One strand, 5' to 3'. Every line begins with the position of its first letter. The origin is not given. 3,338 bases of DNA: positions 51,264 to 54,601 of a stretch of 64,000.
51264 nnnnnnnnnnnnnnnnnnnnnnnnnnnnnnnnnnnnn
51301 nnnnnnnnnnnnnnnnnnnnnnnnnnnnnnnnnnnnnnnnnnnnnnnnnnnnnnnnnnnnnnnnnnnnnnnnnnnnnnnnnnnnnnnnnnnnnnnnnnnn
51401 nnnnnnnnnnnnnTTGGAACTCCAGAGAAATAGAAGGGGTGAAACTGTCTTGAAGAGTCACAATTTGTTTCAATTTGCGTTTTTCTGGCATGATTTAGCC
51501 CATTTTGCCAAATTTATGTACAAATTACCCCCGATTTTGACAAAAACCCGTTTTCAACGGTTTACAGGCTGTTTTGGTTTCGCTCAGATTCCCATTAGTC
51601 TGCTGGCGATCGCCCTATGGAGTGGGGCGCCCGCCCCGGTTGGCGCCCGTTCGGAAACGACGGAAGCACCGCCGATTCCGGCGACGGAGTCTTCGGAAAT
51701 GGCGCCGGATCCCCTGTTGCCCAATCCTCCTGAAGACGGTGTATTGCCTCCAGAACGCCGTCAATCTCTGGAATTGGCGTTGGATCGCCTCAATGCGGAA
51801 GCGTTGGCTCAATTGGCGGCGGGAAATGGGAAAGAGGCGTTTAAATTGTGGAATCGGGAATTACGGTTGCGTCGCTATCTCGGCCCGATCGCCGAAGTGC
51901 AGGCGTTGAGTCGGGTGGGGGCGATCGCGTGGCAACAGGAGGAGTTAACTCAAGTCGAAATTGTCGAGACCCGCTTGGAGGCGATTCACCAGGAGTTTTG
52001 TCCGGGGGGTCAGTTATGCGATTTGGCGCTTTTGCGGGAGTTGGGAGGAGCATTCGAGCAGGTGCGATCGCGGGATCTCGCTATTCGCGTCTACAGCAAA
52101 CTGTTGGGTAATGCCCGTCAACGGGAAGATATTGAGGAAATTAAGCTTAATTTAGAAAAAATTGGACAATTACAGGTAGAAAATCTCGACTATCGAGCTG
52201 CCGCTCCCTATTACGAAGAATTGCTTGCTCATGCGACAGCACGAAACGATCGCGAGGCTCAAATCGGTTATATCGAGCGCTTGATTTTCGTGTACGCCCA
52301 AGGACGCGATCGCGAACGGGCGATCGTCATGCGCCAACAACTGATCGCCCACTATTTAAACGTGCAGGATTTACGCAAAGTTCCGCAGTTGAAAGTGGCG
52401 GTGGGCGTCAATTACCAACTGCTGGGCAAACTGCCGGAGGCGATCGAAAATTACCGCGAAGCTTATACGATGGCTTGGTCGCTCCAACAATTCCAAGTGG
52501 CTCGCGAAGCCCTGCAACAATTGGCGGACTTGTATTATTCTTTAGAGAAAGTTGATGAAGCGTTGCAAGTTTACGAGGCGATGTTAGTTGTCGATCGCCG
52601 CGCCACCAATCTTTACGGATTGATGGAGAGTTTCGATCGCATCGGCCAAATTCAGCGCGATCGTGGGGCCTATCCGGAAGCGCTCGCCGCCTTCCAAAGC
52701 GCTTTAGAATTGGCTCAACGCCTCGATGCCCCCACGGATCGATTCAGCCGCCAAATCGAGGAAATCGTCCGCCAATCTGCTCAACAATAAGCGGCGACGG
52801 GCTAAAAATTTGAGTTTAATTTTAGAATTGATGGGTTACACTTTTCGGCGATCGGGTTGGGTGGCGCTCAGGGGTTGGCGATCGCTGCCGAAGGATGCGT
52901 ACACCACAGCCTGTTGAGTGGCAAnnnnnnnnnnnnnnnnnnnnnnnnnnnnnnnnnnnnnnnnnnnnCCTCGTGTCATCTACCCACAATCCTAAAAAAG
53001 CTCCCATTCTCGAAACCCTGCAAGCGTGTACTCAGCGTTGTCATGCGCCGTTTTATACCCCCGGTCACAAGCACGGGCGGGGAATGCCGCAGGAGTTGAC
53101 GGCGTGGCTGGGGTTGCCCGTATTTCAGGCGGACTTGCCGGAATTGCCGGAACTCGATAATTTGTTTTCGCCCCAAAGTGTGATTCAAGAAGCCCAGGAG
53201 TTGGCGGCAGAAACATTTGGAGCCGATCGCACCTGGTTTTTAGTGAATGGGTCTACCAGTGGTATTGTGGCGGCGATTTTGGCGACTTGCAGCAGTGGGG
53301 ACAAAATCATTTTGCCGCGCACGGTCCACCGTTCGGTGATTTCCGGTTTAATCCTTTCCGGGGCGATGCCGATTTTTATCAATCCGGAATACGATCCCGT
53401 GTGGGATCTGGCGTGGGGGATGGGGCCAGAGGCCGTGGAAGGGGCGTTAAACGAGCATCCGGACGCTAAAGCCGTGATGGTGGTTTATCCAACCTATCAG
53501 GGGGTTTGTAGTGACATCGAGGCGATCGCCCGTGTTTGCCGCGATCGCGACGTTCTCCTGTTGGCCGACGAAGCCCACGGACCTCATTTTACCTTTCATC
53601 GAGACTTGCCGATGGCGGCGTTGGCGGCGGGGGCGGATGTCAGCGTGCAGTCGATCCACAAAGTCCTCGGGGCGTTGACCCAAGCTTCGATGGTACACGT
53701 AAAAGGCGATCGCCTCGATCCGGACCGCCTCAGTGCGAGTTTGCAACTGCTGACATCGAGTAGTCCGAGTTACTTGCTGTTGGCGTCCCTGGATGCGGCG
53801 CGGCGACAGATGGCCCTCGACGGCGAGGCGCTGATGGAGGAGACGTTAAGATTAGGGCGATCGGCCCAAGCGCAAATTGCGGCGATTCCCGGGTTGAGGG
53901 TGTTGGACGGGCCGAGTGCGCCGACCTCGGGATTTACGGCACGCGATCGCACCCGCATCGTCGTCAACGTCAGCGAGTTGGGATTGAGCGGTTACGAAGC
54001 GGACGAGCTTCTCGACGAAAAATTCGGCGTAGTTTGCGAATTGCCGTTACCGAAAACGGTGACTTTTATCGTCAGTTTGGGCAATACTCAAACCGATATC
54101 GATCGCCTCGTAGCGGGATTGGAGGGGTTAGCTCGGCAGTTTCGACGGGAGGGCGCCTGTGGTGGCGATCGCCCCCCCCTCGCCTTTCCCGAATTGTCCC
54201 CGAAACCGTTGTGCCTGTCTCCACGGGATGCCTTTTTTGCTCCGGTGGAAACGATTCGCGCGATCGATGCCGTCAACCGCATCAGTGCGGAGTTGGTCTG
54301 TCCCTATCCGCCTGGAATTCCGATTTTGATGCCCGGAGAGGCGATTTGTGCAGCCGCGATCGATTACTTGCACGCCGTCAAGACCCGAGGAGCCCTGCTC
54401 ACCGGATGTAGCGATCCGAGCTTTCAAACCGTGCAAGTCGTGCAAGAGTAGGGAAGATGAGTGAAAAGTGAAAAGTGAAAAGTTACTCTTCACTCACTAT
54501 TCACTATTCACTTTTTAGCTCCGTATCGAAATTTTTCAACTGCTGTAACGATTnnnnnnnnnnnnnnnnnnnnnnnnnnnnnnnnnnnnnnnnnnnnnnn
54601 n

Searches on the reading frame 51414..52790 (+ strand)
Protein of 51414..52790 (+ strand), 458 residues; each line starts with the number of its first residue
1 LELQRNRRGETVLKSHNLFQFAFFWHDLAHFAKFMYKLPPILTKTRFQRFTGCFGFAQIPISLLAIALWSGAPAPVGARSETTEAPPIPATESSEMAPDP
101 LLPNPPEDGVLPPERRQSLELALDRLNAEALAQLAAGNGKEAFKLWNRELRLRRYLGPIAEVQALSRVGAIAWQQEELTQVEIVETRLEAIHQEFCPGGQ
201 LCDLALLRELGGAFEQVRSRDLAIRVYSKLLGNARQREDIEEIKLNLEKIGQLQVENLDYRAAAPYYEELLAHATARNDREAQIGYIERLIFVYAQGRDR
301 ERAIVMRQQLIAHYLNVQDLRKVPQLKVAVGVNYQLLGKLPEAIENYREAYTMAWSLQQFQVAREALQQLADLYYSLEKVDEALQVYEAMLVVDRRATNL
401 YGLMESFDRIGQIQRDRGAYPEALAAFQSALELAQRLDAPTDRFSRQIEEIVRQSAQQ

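Call 55: search_protein_families(library=pfam, proteins=[window:51414-52790:+], max_evalue=0.00001)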
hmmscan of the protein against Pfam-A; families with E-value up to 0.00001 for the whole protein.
window:51414-52790:+ (458 aa): 6 families
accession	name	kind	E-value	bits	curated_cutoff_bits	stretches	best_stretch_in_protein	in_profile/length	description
PF00515.34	TPR_1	-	5.3e-11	42.3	27.8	0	409-434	6-31/34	Tetratricopeptide repeat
PF13424.12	TPR_12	-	7.5e-10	39.3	30.1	1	367-435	6-76/77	Tetratricopeptide repeat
PF07719.23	TPR_2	-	3.6e-09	36.5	27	0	365-392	2-29/34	Tetratricopeptide repeat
PF13176.12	TPR_7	-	7.7e-08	32.3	27.9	0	366-397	1-32/36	Tetratricopeptide repeat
PF13414.12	TPR_11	-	5.6e-07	29.6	26.8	0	411-433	1-23/42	TPR repeat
PF14938.12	SNAP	-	5.8e-06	26.4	25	0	297-389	87-180/282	Soluble NSF attachment protein, SNAP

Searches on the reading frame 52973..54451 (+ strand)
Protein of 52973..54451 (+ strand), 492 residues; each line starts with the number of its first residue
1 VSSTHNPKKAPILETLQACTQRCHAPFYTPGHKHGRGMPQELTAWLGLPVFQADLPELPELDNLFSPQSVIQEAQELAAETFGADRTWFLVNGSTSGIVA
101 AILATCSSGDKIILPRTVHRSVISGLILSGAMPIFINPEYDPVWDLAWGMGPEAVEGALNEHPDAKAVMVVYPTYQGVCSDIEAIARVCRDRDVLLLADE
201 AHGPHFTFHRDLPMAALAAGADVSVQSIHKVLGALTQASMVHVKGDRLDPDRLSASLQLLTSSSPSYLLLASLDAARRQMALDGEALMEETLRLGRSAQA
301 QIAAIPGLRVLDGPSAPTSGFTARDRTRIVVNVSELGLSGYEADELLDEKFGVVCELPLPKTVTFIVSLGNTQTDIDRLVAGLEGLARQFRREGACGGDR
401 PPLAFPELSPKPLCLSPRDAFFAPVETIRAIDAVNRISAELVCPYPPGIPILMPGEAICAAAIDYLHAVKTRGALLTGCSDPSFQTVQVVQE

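Call 55: search_protein_families(library=pfam, proteins=[window:52973-54451:+], max_evalue=0.00001)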
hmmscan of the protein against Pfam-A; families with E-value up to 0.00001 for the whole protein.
window:52973-54451:+ (492 aa): 5 families
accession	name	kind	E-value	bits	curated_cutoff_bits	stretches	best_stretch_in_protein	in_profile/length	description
PF01276.26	OKR_DC_1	-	1.6e-69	235.1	27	1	11-303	2-315/417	Orn/Lys/Arg decarboxylase, major domain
PF03711.20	OKR_DC_1_C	-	1.2e-10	42.2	24.2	1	425-474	63-115/132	Orn/Lys/Arg decarboxylase, C-terminal domain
PF00155.27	Aminotran_1_2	-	1.6e-09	37.9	19.7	1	63-209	36-194/361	Aminotransferase class I and II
PF01041.23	DegT_DnrJ_EryC1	-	3.7e-08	33.4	19.8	1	91-208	45-154/360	DegT/DnrJ/EryC1/StrS aminotransferase family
PF05889.19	SepSecS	-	2.4e-06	27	21.1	1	106-231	98-224/389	O-phosphoseryl-tRNA(Sec) selenium transferase, SepSecS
